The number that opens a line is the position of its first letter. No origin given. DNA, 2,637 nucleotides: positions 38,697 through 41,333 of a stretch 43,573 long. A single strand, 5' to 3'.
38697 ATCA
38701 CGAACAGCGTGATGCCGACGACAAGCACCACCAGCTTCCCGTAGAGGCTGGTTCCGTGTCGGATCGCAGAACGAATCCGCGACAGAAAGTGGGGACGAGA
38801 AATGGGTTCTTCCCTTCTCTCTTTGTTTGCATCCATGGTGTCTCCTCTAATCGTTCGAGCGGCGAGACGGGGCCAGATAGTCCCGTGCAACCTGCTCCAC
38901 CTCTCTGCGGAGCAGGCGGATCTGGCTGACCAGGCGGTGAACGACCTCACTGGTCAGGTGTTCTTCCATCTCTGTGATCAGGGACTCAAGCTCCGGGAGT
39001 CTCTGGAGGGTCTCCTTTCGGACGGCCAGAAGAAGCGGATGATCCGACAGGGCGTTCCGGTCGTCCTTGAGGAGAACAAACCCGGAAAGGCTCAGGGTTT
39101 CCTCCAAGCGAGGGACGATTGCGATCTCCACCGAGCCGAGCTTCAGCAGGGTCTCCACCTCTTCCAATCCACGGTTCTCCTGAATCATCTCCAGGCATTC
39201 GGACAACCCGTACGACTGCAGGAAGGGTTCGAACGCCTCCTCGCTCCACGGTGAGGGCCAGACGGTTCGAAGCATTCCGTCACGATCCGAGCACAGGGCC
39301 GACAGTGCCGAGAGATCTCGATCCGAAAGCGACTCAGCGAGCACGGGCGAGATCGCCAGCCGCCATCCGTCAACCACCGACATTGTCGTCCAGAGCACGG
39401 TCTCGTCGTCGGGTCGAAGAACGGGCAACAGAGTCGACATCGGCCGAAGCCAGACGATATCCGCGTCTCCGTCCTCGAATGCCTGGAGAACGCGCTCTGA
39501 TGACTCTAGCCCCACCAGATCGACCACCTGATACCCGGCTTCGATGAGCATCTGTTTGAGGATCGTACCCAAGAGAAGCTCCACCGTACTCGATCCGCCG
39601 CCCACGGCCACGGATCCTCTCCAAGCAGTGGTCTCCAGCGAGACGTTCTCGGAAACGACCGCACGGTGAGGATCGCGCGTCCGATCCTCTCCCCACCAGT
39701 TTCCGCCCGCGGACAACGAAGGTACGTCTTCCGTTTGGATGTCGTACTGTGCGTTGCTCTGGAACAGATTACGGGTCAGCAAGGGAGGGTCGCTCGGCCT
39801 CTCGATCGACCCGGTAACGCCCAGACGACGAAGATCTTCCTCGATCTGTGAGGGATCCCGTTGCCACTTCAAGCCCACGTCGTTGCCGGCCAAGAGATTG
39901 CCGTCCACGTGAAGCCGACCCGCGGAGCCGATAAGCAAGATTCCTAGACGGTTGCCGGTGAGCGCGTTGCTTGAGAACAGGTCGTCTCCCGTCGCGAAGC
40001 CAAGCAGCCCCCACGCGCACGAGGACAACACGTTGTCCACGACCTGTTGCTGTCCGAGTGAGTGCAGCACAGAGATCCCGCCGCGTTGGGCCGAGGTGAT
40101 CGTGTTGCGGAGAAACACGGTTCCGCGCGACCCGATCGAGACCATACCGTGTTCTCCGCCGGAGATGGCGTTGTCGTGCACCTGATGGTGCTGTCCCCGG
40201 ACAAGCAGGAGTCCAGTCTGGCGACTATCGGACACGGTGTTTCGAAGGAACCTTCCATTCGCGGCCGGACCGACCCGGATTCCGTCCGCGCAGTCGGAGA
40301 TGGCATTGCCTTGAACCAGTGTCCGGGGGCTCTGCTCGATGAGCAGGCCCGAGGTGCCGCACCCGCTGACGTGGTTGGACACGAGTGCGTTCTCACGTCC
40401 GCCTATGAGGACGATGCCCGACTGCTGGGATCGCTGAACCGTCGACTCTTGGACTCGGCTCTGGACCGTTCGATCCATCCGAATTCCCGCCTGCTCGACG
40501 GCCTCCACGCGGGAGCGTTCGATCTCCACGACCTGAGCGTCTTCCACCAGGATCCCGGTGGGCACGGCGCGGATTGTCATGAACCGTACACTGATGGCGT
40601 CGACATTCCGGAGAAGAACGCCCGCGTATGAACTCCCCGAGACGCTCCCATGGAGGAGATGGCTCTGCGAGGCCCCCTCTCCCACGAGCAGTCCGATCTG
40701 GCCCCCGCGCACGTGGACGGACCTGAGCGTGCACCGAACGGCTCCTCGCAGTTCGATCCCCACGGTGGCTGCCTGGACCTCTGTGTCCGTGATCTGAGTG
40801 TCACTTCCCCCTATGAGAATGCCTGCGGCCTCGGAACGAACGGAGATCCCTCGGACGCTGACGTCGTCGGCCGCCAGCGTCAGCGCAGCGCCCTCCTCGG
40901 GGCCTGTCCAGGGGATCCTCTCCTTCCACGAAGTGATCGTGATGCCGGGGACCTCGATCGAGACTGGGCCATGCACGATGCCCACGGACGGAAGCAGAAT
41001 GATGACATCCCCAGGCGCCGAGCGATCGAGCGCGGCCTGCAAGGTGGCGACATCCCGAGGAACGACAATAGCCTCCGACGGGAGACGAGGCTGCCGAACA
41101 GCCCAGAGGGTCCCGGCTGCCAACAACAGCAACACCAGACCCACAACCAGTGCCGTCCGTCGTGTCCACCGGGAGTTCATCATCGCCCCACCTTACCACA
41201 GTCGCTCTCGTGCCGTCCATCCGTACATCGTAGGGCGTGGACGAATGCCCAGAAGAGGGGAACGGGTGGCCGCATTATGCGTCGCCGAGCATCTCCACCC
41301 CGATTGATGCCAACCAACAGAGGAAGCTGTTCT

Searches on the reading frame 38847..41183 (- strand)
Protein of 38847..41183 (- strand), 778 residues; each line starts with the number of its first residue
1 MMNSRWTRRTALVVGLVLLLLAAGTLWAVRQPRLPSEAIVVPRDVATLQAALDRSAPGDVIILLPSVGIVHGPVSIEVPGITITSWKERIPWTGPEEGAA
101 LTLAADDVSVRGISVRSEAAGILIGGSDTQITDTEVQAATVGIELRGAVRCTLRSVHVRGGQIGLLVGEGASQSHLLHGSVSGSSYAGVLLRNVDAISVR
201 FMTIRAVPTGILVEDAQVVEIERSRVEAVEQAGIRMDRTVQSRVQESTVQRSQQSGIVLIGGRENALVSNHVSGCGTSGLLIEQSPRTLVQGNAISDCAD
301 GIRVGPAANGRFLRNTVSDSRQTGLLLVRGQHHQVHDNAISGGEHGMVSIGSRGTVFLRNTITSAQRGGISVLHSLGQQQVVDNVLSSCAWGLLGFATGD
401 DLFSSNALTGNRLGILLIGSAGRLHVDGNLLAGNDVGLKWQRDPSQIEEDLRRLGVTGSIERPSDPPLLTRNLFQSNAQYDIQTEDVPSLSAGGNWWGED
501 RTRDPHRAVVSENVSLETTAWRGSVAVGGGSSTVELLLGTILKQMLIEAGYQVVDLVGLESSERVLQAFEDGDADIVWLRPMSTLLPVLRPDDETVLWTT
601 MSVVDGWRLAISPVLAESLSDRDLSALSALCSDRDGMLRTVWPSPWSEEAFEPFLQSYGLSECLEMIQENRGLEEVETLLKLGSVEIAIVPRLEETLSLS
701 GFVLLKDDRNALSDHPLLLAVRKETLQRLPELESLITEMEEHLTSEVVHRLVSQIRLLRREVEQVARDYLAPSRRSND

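Call 27: search_protein_families(library=pfam, proteins=[window:38847-41183:-], max_evalue=0.001)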
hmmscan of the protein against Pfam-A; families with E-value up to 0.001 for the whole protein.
window:38847-41183:- (778 aa): 4 families
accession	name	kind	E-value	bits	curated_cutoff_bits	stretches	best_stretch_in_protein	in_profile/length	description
PF13229.12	Beta_helix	-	6e-57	192.1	25.9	4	233-385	2-157/158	Right handed beta helix region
PF05048.19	NosD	-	1.5e-28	100.1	23.6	2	180-318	32-170/212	Periplasmic copper-binding protein (NosD)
PF04069.17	OpuAC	-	1.2e-15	58.3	21.2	1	524-771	2-256/257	Substrate binding domain of ABC-type glycine betaine transport system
PF12708.12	Pect-lyase_RHGA_epim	-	4.8e-06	26.9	27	0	317-392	139-211/213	Rhamnogalacturonase A/epimerase, pectate lyase-like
